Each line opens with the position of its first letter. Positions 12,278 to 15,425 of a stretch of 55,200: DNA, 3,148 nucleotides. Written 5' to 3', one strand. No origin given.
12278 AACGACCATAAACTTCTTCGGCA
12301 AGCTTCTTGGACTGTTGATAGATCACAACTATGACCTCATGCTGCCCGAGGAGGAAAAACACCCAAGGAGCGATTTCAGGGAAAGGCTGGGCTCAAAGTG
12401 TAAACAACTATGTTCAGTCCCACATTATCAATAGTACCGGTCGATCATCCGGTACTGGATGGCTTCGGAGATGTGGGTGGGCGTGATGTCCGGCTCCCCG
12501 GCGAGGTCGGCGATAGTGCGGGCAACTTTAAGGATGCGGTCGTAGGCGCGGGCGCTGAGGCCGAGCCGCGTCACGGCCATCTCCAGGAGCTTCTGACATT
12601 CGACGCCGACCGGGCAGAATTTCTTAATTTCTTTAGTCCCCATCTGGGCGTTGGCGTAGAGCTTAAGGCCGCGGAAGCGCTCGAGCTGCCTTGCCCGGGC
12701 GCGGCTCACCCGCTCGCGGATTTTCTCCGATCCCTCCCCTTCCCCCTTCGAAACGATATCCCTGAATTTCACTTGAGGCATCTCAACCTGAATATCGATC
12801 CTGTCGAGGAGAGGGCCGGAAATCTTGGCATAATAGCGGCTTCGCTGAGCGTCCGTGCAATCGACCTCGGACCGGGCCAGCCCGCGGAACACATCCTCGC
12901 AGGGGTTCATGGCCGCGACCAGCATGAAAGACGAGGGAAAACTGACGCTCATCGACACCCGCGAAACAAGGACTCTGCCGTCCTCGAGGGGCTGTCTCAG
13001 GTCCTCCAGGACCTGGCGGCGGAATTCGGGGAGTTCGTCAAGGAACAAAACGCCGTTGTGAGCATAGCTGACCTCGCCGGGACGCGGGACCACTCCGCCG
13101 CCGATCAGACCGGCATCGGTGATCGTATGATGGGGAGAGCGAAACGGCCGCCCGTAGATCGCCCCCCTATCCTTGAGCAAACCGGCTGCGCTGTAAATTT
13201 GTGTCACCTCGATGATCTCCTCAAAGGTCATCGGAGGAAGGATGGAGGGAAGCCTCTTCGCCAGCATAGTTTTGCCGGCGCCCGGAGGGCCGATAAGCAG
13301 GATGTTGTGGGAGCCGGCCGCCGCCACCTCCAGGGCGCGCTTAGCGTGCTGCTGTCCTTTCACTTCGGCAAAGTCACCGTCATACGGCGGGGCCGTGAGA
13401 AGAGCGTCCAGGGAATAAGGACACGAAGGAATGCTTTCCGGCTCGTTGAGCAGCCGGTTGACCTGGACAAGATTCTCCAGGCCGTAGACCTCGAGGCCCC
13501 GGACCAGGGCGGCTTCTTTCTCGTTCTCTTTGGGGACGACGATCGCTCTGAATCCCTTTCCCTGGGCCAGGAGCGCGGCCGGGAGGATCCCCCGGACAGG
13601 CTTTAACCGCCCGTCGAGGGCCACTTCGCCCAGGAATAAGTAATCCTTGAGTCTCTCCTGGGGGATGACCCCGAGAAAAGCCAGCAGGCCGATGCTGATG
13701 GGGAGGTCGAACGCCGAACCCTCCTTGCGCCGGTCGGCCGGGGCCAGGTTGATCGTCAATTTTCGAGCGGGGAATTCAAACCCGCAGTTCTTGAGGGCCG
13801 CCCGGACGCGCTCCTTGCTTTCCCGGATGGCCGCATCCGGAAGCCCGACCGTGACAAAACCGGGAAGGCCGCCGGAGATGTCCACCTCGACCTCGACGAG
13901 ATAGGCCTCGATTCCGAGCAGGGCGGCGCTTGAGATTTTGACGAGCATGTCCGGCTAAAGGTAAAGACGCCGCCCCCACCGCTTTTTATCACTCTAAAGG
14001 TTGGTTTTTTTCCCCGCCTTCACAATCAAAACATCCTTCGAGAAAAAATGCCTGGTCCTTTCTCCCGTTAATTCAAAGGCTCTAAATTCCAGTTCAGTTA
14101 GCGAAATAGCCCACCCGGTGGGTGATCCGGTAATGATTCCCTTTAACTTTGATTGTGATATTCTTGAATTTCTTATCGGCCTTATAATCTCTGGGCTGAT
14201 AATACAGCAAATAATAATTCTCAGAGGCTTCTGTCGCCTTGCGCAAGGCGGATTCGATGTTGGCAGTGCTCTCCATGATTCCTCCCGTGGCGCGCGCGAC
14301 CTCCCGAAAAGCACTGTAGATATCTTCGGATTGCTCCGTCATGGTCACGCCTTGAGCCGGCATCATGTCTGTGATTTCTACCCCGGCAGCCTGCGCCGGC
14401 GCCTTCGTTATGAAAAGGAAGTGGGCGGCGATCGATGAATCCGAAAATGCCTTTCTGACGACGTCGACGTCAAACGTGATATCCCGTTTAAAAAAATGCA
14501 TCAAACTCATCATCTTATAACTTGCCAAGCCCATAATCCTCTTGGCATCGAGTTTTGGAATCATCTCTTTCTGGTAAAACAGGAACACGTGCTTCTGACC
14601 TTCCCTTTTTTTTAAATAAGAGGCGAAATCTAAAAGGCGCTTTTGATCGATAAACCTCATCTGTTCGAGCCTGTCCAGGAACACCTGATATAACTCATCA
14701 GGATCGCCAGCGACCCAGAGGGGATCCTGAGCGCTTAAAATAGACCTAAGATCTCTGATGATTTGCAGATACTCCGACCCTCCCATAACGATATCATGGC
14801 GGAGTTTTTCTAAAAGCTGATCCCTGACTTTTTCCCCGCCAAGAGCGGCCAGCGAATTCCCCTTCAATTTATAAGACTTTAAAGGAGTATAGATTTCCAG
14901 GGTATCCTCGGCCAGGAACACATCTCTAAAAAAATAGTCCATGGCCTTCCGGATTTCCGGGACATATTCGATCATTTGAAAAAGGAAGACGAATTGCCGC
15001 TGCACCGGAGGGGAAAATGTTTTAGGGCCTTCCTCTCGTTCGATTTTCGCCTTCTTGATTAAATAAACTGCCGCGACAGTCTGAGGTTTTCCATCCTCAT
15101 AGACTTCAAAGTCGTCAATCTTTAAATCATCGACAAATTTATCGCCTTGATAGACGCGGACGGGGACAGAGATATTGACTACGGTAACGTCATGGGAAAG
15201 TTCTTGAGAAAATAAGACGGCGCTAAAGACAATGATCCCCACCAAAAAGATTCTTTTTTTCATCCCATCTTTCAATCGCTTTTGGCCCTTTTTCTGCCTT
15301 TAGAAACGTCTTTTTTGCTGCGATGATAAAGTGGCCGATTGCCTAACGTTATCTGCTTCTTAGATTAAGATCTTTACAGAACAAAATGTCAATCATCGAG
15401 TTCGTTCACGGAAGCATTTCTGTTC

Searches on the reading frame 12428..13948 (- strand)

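Call 4: search_protein_families(library=pfam, proteins=[window:12428-13948:-], max_evalue=0.01)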
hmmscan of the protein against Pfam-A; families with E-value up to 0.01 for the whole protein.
window:12428-13948:- (506 aa): 15 families
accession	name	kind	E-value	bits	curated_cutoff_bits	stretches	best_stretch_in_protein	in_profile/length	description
PF01078.27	Mg_chelatase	-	9.5e-89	296.7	20.3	1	192-396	1-205/207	Magnesium chelatase, subunit ChlI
PF13541.12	ChlI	-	6.8e-47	158.8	27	1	20-142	1-121/121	Subunit ChlI of Mg-chelatase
PF13335.12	Mg_chelatase_C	-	3.1e-34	117.8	26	1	404-500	1-94/94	Magnesium chelatase, subunit ChlI C-terminal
PF07728.20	AAA_5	-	1.3e-10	41.9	22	1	215-351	1-125/139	AAA domain (dynein-related subfamily)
PF00493.29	MCM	-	4.7e-07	29.6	23.3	1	289-354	113-178/224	MCM P-loop domain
PF00158.32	Sigma54_activat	-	1.8e-06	28.2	20.2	0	286-348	82-142/168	Sigma-54 interaction domain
PF00004.35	AAA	-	4e-05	24.5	21.2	1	216-233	1-18/131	ATPase family associated with various cellular activities (AAA)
PF13401.12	AAA_22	-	4.1e-05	24.3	27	1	215-321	7-108/130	AAA domain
PF13191.12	AAA_16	-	0.00022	22.2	32.6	1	203-237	13-49/167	AAA ATPase domain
PF07724.20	AAA_2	-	0.00025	21.6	27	1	215-328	5-106/166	AAA domain (Cdc48 subfamily)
PF05362.19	Lon_C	-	0.00046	20.2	21.1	1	101-146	131-176/205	Lon protease (S16) C-terminal proteolytic domain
PF05496.18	RuvB_N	-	0.00079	19.7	27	0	194-231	7-51/159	Holliday junction DNA helicase RuvB P-loop domain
PF14532.12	Sigma54_activ_2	-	0.00086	20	25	0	201-233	9-41/138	Sigma-54 interaction domain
PF20720.3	nSTAND3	-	0.0041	17.3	27.2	1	200-233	8-37/155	Novel STAND NTPase 3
PF20030.5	bpMoxR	-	0.0053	16.3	27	1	205-244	23-62/205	MoxR domain in the MoxR-vWA-beta-propeller ternary systems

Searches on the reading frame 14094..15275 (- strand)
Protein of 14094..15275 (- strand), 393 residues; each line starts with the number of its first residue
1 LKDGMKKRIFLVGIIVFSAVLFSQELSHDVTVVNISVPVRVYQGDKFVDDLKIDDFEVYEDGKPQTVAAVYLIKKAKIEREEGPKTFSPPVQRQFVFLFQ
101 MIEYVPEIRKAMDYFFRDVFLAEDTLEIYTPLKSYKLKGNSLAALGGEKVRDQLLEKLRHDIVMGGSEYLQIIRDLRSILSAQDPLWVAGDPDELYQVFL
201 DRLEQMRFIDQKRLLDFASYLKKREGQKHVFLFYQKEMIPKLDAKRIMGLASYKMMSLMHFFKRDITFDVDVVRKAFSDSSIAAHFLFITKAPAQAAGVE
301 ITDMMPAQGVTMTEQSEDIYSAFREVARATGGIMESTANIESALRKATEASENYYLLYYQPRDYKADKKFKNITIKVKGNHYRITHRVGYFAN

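Call 4: search_protein_families(library=pfam, proteins=[window:14094-15275:-], max_evalue=0.01)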
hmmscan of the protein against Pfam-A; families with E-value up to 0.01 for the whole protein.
window:14094-15275:- (393 aa): 1 family
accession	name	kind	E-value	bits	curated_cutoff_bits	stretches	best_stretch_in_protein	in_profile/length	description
PF06470.18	SMC_hinge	-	0.0042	17.9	22.5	1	74-124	65-108/116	SMC proteins Flexible Hinge Domain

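Call 12: search_protein_families(library=ncbifam, proteins=[window:14094-15275:-], max_evalue=0.01)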
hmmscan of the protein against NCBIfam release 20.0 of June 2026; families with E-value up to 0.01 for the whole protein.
window:14094-15275:- (393 aa): 1 family
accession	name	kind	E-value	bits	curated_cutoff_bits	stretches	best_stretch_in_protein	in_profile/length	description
TIGR03436.1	acidobact_VWFA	subfamily_domain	1.5e-23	83.8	81.25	2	307-392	237-323/324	VWA domain-containing protein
